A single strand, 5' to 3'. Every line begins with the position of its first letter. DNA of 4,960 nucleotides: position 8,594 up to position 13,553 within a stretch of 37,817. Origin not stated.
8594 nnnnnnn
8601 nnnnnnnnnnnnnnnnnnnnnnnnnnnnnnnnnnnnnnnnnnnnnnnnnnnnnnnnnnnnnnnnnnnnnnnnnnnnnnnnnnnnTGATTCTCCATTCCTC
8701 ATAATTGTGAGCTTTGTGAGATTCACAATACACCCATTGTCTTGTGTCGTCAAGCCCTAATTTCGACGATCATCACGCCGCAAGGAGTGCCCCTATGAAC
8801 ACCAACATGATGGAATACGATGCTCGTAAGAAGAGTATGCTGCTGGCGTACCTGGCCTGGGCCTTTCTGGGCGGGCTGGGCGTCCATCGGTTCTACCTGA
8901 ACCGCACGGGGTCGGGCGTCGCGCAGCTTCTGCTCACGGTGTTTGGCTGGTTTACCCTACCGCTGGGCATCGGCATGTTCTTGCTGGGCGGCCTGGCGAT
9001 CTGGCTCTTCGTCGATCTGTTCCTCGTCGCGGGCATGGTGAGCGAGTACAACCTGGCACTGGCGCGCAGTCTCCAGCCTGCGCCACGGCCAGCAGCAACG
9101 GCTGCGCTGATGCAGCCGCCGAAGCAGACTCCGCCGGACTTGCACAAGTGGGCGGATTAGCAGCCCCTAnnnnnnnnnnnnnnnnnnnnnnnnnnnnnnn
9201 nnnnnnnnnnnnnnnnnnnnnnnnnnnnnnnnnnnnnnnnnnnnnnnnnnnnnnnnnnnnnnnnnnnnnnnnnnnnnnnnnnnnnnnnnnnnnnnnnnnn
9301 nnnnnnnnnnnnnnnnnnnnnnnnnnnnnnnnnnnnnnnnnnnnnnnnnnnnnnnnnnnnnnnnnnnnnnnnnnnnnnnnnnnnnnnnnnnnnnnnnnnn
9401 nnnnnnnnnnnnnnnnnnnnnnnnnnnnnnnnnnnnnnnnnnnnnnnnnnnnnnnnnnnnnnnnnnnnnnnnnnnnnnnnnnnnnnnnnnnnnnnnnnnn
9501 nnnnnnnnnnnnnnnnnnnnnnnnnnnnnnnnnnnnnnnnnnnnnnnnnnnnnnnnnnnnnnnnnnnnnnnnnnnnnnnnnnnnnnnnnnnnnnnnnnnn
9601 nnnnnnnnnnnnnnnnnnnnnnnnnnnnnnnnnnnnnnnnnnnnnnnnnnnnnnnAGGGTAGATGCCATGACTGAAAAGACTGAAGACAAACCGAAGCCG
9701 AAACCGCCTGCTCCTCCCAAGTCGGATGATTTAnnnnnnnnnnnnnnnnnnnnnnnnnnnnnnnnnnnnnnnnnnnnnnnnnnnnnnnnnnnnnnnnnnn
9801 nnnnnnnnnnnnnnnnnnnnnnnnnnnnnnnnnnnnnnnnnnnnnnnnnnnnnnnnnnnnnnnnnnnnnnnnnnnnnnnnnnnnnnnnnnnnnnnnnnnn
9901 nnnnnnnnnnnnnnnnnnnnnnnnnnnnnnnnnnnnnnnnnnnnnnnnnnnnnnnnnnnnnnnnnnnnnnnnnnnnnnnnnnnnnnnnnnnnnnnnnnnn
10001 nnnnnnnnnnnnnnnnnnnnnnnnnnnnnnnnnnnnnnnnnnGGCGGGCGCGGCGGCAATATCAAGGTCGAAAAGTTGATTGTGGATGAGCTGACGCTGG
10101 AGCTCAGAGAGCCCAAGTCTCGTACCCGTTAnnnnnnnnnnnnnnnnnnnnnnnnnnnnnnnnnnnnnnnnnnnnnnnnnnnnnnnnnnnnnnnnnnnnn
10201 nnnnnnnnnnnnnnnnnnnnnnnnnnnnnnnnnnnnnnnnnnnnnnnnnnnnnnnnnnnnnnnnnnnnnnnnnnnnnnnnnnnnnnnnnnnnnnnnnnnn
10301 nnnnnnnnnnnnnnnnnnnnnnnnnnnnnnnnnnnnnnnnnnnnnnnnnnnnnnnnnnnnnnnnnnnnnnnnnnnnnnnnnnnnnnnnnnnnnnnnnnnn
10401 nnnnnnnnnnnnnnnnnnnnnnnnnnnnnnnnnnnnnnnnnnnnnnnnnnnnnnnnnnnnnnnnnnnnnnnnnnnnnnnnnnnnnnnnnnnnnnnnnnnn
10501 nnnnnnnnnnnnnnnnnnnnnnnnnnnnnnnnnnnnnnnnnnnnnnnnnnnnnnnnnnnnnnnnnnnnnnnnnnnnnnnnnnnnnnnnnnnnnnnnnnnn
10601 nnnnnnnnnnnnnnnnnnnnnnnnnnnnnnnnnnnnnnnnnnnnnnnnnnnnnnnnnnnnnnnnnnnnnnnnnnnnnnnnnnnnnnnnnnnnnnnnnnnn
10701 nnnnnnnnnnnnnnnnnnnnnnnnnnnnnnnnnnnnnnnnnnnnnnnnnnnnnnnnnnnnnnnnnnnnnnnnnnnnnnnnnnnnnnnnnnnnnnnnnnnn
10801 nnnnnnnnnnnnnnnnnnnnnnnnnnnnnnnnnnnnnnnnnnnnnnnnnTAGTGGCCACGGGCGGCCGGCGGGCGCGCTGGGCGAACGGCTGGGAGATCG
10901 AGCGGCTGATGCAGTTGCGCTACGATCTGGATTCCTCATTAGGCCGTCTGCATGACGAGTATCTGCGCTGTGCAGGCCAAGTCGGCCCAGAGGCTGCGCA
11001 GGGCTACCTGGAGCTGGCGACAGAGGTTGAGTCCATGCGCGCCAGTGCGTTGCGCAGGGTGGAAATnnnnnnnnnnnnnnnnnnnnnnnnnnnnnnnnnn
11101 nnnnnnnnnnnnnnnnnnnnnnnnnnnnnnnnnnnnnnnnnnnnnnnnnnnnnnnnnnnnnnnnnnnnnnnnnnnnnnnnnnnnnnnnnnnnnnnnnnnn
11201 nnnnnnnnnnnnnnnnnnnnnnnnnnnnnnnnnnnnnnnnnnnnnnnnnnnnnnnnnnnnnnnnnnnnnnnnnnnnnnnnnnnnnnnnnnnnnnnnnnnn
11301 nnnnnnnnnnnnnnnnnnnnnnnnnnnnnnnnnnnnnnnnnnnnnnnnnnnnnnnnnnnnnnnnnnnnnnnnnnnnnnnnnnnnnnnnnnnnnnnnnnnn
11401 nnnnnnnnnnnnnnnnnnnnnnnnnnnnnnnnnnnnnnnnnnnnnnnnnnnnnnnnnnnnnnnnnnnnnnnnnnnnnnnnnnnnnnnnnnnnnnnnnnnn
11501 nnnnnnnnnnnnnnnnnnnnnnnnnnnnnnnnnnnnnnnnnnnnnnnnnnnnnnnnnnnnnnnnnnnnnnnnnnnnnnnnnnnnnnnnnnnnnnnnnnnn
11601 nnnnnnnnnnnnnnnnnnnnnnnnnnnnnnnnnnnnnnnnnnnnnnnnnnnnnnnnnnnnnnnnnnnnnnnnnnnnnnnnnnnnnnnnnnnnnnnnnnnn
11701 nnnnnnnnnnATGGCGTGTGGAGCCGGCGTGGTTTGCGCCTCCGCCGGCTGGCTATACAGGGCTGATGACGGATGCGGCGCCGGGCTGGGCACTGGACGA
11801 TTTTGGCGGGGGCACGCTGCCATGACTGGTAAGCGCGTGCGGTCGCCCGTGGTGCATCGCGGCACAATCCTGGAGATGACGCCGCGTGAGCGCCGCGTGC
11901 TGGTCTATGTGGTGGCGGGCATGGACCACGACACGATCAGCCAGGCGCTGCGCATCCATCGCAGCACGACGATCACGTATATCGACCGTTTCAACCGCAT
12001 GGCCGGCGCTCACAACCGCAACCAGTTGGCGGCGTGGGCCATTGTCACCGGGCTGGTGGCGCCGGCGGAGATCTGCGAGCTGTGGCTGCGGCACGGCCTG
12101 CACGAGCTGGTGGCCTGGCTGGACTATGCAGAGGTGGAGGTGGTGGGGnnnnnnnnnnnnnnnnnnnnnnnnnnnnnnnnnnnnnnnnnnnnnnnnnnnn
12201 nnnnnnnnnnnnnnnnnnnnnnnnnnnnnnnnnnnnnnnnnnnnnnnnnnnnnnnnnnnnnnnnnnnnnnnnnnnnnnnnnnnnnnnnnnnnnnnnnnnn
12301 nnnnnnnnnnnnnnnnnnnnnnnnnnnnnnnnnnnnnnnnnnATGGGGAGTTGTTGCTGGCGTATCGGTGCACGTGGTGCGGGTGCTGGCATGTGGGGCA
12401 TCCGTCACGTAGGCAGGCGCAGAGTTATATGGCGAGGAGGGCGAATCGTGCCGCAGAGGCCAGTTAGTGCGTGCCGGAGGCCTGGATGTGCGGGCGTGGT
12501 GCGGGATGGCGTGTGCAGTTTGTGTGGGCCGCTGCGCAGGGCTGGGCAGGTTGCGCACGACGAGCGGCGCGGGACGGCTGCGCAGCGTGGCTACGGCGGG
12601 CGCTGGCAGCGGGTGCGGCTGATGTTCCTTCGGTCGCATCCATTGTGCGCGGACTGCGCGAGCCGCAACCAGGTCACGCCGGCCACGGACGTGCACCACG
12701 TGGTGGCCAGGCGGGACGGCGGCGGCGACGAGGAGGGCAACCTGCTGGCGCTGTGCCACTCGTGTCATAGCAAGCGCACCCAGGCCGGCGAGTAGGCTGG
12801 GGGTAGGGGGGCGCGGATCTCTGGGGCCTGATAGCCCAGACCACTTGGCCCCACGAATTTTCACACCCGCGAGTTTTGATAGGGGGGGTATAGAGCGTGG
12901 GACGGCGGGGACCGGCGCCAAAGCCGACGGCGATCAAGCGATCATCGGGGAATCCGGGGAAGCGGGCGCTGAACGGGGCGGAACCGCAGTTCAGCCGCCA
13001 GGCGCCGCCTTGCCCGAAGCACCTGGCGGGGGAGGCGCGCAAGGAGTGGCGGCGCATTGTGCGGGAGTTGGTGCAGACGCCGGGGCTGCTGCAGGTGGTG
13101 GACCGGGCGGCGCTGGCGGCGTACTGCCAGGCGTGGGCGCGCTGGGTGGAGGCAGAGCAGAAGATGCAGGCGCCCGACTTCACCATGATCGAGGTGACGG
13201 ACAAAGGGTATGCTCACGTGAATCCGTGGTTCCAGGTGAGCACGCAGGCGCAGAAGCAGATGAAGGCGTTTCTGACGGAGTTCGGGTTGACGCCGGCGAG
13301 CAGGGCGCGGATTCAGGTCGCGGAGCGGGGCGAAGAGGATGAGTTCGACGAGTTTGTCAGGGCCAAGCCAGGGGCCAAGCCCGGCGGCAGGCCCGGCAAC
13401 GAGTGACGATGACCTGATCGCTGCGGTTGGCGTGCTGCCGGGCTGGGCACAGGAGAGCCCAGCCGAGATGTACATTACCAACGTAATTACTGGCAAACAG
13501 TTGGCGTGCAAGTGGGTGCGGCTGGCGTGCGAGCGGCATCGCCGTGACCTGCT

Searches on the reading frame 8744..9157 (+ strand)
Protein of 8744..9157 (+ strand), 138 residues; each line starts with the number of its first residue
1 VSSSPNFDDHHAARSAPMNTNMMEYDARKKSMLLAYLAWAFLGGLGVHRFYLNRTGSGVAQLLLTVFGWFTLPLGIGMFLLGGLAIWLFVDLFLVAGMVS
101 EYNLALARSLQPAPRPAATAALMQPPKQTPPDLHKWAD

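Call 49: search_protein_families(library=pfam, max_evalue=0.01, proteins=[window:8744-9157:+])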
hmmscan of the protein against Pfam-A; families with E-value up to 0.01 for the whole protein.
window:8744-9157:+ (138 aa): 1 family
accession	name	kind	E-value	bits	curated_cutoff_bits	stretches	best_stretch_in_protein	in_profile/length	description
PF05154.21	TM2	-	2.9e-15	56.6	27.9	1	29-72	2-44/51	TM2 domain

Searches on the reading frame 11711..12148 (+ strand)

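Call 49: search_protein_families(library=pfam, max_evalue=0.01, proteins=[window:11711-12148:+])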
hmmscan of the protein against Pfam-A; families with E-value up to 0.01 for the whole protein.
window:11711-12148:+ (146 aa): 3 families
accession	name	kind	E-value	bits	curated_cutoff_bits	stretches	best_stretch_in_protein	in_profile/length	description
PF00196.25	GerE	-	2e-07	31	23.5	1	56-110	3-57/57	Bacterial regulatory proteins, luxR family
PF08281.18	Sigma70_r4_2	-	0.0028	17.7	25.7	1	53-86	8-42/54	Sigma-70, region 4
PF13384.12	HTH_23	-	0.0054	16.9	24.6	0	59-99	5-45/50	Homeodomain-like domain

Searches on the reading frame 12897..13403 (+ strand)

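Call 12: search_protein_families(library=phrogs, max_evalue=0.001, proteins=[window:12897-13403:+])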
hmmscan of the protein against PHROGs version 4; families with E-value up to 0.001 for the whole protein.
window:12897-13403:+ (169 aa): 4 families
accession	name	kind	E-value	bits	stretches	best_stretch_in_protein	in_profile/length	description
phrog_83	-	head and packaging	6.8e-47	161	1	1-162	39-207/246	terminase small subunit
phrog_20620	-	head and packaging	1e-11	46.2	1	71-153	2-84/89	terminase small subunit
phrog_9452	-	head and packaging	5.7e-06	27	1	51-154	107-207/211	terminase small subunit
phrog_226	-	tail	0.00026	21.9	0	115-146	93-125/157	minor tail protein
